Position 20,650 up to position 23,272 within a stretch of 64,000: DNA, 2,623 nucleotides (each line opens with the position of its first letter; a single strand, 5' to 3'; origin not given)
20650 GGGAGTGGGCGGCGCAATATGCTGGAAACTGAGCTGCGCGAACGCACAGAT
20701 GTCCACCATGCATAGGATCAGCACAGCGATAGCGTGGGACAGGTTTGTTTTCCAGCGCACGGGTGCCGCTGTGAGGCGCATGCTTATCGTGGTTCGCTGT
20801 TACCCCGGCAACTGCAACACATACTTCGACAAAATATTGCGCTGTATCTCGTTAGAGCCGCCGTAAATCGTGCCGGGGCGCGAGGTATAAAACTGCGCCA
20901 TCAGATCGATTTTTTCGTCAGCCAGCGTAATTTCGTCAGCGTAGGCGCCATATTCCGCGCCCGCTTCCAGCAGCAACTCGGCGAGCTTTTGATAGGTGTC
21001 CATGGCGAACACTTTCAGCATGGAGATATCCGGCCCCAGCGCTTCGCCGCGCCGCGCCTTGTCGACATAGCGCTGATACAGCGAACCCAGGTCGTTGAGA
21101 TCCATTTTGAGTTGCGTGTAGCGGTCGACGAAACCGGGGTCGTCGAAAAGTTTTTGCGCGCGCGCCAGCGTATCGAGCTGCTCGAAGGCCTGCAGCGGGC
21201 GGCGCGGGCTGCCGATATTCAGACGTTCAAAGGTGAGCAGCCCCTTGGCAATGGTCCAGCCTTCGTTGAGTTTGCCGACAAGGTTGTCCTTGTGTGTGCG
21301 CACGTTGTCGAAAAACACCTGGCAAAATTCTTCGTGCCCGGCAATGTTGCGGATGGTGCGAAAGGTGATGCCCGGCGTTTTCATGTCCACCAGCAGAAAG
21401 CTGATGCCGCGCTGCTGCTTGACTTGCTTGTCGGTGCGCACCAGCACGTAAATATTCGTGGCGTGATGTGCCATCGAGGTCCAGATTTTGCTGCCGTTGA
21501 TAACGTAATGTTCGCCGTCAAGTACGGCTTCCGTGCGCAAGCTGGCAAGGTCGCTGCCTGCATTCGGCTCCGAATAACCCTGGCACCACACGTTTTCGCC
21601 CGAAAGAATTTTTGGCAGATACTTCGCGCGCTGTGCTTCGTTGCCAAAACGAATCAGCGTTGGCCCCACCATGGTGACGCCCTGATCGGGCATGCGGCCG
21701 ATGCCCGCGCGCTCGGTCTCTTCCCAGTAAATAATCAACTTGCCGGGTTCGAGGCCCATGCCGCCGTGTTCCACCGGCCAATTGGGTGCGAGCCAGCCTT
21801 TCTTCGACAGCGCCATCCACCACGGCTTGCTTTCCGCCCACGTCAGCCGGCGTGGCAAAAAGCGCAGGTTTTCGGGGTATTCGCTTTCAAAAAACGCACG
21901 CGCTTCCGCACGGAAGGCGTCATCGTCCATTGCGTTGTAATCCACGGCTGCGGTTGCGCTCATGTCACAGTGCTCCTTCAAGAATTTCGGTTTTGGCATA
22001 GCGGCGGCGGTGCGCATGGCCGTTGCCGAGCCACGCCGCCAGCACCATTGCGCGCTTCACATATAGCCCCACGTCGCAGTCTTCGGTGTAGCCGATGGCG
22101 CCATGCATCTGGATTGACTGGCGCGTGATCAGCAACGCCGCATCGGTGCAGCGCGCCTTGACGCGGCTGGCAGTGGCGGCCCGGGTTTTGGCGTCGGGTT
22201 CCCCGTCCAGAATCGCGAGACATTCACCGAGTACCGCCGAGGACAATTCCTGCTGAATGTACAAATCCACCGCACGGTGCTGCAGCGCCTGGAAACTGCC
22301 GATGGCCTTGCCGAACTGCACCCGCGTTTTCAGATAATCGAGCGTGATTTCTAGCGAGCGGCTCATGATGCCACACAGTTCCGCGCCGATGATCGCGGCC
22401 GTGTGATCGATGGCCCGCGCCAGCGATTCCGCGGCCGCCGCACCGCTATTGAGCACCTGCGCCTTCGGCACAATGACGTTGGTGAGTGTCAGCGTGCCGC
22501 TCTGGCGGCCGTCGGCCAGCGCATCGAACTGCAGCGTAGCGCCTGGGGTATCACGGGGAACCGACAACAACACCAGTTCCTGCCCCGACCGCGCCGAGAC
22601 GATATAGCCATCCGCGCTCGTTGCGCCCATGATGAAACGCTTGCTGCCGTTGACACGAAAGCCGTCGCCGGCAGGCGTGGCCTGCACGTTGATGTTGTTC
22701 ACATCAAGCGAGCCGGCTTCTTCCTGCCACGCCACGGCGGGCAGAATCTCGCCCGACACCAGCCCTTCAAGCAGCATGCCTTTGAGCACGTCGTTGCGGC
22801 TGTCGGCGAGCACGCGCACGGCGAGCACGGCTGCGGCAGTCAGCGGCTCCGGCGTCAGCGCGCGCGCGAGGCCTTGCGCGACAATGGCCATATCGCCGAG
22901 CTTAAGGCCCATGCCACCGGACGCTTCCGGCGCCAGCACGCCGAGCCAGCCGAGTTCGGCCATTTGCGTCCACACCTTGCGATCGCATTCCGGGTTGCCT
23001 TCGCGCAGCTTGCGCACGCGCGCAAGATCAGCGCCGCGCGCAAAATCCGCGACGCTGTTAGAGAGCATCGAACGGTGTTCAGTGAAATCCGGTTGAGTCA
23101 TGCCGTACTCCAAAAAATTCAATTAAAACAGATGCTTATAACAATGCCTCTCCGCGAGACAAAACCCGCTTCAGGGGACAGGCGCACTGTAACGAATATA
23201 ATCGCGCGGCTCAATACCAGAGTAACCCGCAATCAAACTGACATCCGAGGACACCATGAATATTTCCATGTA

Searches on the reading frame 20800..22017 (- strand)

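Call 69: search_protein_families(library=pfam, proteins=[window:20800-22017:-], max_evalue=0.001)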
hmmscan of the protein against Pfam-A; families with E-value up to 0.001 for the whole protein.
window:20800-22017:- (405 aa): 3 families
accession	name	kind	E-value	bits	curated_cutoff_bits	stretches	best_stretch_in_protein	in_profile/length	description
PF02770.24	Acyl-CoA_dh_M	-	6e-22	78.1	33.3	1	145-239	1-97/97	Acyl-CoA dehydrogenase, middle domain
PF02771.21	Acyl-CoA_dh_N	-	1.4e-18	67.8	22.9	1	32-141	4-113/113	Acyl-CoA dehydrogenase, N-terminal domain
PF00441.29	Acyl-CoA_dh_1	-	1.5e-12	48.3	22.4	1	251-399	1-148/150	Acyl-CoA dehydrogenase, C-terminal domain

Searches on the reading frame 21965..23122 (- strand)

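Call 69: search_protein_families(library=pfam, proteins=[window:21965-23122:-], max_evalue=0.001)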
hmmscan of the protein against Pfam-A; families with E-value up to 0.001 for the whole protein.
window:21965-23122:- (385 aa): 3 families
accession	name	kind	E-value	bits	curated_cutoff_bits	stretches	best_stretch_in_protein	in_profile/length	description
PF00441.29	Acyl-CoA_dh_1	-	4.1e-20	72.9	22.4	1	236-377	9-147/150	Acyl-CoA dehydrogenase, C-terminal domain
PF02771.21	Acyl-CoA_dh_N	-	1.2e-13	51.9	22.9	1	14-125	1-113/113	Acyl-CoA dehydrogenase, N-terminal domain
PF02770.24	Acyl-CoA_dh_M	-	2.9e-09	37.4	33.3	1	130-198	2-76/97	Acyl-CoA dehydrogenase, middle domain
